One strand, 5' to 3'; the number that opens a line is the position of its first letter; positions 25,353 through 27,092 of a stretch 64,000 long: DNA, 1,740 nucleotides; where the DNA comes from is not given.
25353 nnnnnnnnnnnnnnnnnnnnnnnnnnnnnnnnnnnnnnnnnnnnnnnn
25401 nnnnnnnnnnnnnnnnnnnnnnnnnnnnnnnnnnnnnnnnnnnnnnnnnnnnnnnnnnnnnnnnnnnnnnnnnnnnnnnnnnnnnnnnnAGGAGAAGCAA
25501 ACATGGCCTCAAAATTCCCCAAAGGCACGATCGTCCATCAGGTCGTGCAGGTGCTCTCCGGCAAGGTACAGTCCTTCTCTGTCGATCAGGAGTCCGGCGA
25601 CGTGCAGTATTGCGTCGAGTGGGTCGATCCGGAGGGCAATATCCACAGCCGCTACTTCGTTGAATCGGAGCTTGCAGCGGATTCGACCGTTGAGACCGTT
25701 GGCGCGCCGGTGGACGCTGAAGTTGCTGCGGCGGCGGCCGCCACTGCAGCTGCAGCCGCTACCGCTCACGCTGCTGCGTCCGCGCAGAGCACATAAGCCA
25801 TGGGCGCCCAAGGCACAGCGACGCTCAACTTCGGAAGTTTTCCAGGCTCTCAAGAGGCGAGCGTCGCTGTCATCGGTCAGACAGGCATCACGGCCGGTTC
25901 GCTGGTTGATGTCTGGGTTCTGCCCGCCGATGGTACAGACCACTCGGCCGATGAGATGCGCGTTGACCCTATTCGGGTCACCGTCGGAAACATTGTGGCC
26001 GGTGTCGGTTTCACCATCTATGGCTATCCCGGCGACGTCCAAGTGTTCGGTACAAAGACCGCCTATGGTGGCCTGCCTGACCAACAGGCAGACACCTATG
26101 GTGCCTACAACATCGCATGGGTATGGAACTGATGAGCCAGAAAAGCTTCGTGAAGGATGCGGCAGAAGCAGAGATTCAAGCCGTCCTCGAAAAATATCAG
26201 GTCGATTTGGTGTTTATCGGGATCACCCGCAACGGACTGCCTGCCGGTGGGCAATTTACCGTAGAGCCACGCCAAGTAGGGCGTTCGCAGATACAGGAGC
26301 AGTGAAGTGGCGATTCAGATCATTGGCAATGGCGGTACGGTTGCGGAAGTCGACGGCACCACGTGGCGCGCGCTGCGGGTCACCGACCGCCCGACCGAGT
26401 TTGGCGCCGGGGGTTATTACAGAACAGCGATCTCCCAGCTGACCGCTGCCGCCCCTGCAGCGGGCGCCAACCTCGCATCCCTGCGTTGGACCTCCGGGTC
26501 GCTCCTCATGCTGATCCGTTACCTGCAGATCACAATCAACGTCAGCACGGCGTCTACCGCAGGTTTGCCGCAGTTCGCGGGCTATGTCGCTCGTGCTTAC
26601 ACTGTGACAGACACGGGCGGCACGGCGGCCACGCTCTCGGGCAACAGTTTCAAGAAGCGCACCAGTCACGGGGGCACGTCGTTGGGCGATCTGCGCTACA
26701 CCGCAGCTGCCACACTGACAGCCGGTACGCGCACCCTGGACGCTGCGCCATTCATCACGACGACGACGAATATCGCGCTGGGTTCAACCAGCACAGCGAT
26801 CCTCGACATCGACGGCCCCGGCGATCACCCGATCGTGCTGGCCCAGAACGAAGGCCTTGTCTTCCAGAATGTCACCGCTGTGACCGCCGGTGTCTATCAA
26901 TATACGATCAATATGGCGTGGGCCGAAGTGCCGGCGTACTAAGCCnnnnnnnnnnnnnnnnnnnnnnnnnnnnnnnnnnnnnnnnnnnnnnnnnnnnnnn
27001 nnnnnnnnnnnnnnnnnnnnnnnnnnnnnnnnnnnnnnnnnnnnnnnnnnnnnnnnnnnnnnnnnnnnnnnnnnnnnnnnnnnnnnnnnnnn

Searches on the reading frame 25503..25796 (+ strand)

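Call 6: search_protein_families(library=phrogs, proteins=[window:25503-25796:+], max_evalue=0.01)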
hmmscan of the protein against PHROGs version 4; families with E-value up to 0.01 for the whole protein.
window:25503-25796:+ (97 aa): 1 family
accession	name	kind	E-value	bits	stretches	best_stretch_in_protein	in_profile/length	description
phrog_3261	-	unknown function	0.0033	18.9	1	2-64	10-68/108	-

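Call 34: search_protein_families(library=pfam, proteins=[window:25503-25796:+], max_evalue=0.1)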
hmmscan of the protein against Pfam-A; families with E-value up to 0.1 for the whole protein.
window:25503-25796:+ (97 aa): 1 family
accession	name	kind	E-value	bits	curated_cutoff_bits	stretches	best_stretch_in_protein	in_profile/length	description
PF11065.13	DUF2866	-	0.082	13.4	25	0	36-71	20-54/63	Protein of unknown function (DUF2866)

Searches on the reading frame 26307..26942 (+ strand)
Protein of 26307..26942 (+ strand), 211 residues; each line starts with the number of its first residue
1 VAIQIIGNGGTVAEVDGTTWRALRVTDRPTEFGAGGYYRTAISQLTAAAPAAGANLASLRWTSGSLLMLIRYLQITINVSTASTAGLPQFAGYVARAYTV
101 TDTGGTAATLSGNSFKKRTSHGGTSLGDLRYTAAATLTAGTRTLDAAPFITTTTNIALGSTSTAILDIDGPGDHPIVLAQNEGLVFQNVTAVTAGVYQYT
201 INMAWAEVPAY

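Call 6: search_protein_families(library=phrogs, proteins=[window:26307-26942:+], max_evalue=0.01)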
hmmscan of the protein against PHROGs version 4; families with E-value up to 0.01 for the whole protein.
window:26307-26942:+ (211 aa): 0 families

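Call 30: find_related_loci(query=window:26307-26942:+, collection=genome_contigs, flank=10000)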
Query window:26307-26942:+ (211 aa) in genome_contigs; peptide patterns used: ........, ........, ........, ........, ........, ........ (x = any residue, [..] = any of these).
135 stretches matched a pattern, but none encodes a relative of the query by tblastn (E <= 1e-3).

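Call 31: find_related_loci(query=window:26307-26942:+, collection=viral_contigs, flank=10000)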
Query window:26307-26942:+ (211 aa) in viral_contigs; peptide patterns used: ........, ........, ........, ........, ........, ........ (x = any residue, [..] = any of these).
76 stretches matched a pattern; 14 encode a relative of the query (tblastn E <= 1e-3); 14 distinct loci.
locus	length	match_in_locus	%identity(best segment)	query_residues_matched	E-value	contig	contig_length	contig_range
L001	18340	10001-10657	46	1-211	5e-52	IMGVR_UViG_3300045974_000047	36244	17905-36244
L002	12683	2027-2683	46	1-211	1e-50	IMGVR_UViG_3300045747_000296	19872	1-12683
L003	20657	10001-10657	43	1-211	4e-49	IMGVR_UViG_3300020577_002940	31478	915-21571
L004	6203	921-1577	46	1-211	5e-48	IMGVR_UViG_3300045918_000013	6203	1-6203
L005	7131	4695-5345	47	1-208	4e-47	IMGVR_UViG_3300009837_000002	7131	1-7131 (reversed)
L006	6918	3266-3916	47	1-208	4e-47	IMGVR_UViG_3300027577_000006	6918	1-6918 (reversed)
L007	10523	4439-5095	45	1-211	3e-47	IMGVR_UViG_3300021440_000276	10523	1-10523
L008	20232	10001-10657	44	1-211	3e-47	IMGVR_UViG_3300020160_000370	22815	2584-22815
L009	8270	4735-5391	44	1-211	3e-45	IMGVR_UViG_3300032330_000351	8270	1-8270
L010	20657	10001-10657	43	1-211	1e-44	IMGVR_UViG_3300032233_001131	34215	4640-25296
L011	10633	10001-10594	46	1-192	3e-43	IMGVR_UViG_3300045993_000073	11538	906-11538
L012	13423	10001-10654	41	1-211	1e-39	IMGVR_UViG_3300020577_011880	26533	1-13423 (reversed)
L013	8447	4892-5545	40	4-211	7e-35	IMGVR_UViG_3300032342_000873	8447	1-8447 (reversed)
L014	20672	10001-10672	40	1-211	2e-35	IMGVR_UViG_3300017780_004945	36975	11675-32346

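Call 34: search_protein_families(library=pfam, proteins=[window:26307-26942:+], max_evalue=0.1)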
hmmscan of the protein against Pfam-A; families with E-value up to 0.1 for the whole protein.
window:26307-26942:+ (211 aa): 0 families
